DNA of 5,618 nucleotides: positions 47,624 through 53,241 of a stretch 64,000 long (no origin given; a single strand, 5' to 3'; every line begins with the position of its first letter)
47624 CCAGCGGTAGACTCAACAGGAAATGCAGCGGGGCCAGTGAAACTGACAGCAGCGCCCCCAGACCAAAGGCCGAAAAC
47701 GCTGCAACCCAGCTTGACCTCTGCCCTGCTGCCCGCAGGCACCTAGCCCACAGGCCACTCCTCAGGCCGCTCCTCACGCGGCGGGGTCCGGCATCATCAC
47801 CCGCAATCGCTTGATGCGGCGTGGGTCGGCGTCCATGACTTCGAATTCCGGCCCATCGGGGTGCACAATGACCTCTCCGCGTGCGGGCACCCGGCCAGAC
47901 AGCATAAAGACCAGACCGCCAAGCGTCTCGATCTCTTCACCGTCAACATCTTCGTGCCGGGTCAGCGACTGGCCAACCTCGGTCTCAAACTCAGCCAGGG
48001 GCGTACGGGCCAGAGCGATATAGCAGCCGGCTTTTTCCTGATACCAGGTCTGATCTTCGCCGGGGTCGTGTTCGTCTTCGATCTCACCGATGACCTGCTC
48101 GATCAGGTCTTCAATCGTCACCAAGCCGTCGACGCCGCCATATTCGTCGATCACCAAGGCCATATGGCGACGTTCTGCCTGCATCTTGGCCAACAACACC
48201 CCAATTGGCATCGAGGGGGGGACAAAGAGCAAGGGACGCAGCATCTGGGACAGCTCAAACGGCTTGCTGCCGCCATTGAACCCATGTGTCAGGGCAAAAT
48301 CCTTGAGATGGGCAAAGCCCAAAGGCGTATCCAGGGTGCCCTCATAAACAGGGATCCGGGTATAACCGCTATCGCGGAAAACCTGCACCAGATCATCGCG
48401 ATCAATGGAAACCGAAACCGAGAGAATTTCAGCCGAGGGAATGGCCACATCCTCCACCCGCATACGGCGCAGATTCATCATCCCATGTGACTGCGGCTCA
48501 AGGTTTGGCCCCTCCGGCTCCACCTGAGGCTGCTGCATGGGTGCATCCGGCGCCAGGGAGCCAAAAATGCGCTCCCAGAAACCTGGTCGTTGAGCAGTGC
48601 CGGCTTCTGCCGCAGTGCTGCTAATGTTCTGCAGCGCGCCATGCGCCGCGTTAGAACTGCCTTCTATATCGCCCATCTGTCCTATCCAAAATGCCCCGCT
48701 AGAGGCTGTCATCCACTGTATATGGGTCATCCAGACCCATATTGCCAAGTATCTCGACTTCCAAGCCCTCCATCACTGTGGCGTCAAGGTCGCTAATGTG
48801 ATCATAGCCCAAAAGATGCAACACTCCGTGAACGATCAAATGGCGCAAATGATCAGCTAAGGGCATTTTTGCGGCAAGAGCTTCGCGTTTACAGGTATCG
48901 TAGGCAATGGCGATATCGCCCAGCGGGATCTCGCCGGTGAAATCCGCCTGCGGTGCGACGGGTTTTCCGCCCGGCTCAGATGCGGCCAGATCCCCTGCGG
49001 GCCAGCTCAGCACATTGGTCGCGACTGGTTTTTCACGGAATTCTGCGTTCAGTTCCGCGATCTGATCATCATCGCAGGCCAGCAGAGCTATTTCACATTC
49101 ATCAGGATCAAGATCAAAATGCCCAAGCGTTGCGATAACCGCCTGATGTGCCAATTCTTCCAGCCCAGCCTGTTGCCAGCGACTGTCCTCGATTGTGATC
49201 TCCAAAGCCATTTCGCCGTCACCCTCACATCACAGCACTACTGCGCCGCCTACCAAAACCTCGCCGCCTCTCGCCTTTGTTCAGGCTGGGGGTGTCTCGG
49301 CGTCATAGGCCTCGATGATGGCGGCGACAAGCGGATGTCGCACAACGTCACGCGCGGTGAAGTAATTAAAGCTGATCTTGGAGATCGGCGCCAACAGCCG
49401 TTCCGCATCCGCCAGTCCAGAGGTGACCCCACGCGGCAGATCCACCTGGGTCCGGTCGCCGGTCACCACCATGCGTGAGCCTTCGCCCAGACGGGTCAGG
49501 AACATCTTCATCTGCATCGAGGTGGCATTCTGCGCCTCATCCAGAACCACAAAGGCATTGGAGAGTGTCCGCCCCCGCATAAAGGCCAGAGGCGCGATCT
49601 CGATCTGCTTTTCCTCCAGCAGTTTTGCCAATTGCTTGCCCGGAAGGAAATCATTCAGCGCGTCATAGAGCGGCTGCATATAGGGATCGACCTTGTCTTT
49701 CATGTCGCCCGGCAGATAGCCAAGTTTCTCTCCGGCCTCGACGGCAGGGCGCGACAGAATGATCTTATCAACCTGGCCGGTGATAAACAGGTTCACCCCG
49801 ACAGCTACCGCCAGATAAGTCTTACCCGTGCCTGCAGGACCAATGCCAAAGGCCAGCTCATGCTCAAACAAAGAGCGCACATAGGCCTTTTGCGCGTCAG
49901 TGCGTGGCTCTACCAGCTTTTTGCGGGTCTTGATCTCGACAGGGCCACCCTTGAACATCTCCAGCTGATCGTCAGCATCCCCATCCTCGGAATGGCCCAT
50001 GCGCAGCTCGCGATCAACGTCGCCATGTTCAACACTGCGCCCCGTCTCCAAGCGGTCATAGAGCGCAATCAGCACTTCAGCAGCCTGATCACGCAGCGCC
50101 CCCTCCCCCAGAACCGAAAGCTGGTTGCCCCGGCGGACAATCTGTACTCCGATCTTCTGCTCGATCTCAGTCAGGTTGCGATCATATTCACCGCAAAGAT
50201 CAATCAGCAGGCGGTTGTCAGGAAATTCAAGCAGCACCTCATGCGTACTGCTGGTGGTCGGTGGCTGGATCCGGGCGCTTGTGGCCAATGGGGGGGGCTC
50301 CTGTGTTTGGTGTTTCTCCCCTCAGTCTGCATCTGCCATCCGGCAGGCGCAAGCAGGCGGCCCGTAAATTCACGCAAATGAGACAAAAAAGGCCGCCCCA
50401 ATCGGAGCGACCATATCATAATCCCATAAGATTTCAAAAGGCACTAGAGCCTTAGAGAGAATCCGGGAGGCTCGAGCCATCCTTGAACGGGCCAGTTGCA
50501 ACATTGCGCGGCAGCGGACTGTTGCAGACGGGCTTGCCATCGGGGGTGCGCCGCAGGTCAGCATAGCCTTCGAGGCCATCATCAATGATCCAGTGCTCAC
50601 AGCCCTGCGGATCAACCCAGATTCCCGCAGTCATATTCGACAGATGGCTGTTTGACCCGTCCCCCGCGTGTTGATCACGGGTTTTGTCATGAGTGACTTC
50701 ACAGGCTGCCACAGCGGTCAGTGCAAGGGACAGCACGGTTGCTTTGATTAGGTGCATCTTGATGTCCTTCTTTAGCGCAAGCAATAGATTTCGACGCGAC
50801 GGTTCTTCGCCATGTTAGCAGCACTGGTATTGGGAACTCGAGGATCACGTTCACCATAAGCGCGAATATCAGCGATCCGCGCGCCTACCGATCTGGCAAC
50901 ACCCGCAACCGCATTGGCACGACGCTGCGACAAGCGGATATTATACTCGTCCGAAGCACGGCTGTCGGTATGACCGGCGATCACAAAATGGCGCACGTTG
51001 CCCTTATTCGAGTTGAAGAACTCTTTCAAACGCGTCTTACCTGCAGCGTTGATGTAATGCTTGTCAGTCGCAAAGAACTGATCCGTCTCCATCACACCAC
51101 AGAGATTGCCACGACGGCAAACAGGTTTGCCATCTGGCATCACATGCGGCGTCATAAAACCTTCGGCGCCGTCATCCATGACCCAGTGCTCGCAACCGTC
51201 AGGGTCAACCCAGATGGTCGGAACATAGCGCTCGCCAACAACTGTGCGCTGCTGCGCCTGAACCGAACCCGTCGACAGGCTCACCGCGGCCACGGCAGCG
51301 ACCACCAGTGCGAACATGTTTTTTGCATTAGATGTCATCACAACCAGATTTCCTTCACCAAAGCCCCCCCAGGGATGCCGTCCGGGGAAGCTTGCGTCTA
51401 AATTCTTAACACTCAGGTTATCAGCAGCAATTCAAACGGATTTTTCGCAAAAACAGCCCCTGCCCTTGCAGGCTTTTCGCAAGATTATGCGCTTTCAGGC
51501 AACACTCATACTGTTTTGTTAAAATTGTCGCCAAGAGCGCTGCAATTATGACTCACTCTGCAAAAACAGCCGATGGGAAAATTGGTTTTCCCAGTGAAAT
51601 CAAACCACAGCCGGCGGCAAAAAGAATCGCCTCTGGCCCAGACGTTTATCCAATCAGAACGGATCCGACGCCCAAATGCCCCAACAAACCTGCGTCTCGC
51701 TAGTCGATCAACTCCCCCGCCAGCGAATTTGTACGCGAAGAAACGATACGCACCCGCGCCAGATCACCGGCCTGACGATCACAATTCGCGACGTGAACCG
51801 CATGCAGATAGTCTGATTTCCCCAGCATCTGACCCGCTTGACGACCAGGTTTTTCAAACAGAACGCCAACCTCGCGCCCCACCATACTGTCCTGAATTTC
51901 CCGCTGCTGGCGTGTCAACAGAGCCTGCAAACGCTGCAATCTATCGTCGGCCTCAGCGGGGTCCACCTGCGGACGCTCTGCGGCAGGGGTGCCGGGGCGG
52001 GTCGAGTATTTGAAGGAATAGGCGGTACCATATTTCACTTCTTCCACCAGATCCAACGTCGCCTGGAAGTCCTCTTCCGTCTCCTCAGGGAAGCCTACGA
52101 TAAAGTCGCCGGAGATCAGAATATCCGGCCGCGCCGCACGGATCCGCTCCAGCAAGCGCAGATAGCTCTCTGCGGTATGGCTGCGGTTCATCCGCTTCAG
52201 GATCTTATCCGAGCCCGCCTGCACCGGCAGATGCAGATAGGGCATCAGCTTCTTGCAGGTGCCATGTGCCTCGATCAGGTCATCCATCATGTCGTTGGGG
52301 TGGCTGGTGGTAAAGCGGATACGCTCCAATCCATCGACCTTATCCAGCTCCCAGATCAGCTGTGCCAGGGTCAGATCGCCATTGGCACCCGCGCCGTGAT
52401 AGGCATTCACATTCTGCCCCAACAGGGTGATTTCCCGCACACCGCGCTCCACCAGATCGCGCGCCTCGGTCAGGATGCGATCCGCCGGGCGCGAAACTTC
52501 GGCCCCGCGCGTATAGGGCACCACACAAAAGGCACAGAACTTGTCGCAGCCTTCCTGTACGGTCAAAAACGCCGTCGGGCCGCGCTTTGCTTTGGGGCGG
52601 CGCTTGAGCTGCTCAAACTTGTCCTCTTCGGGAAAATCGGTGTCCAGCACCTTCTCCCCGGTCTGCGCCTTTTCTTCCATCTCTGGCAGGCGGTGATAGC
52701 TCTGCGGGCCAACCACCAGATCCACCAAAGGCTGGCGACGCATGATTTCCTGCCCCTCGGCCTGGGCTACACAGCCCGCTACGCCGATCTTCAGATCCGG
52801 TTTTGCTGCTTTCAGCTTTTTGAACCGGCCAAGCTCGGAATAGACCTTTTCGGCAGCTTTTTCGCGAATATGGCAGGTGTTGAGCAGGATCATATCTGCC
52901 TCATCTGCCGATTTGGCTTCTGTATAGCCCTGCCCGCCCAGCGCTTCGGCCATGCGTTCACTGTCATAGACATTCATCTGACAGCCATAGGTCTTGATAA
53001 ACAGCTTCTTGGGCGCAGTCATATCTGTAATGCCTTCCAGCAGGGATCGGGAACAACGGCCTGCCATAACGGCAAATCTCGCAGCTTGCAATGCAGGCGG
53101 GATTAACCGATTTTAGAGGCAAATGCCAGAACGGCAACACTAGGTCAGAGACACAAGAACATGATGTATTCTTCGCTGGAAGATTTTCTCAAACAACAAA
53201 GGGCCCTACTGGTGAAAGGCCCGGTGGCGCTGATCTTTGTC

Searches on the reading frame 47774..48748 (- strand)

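Call 34: search_protein_families(library=pfam, proteins=[window:47774-48748:-], max_evalue=0.001)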
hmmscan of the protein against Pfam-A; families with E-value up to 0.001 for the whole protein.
window:47774-48748:- (324 aa): 2 families
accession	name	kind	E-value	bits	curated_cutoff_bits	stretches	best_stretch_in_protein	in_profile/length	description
PF03471.22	CorC_HlyC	-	2.5e-13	50.3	27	1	240-318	5-78/81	Transporter associated domain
PF00571.33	CBS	-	2.6e-13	50.5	24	1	169-219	5-55/57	CBS domain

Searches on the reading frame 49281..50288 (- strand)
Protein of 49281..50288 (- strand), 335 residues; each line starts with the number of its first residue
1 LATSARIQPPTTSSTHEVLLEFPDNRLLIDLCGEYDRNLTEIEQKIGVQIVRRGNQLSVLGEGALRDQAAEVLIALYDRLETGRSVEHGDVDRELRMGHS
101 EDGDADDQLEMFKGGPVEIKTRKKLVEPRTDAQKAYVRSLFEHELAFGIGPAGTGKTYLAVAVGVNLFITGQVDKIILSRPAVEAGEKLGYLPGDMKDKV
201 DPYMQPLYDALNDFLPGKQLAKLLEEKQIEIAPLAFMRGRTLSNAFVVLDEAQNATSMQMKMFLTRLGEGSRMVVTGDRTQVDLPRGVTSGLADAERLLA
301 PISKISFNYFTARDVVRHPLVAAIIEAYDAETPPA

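Call 34: search_protein_families(library=pfam, proteins=[window:49281-50288:-], max_evalue=0.001)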
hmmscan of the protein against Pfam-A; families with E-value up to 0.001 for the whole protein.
window:49281-50288:- (335 aa): 3 families
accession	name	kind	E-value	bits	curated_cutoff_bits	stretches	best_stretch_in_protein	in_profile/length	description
PF02562.22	PhoH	-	8.5e-91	303.4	27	1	126-329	2-205/205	PhoH-like protein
PF13604.12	AAA_30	-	1.1e-08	35.5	27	1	131-282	4-128/191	AAA domain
PF13245.12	AAA_19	-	1.7e-07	31.9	25.1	1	133-282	1-129/134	AAA domain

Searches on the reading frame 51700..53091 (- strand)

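Call 34: search_protein_families(library=pfam, proteins=[window:51700-53091:-], max_evalue=0.001)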
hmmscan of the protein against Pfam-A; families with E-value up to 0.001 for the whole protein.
window:51700-53091:- (463 aa): 3 families
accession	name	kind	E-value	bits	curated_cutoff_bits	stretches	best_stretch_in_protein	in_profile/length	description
PF00919.26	UPF0004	-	7.6e-34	116.1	27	1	29-128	1-98/98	Uncharacterized protein family UPF0004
PF04055.27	Radical_SAM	-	6.1e-27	95.3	29.5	1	178-349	3-166/166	Radical SAM superfamily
PF01938.26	TRAM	-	3.2e-05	24.1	21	1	402-462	2-61/61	TRAM domain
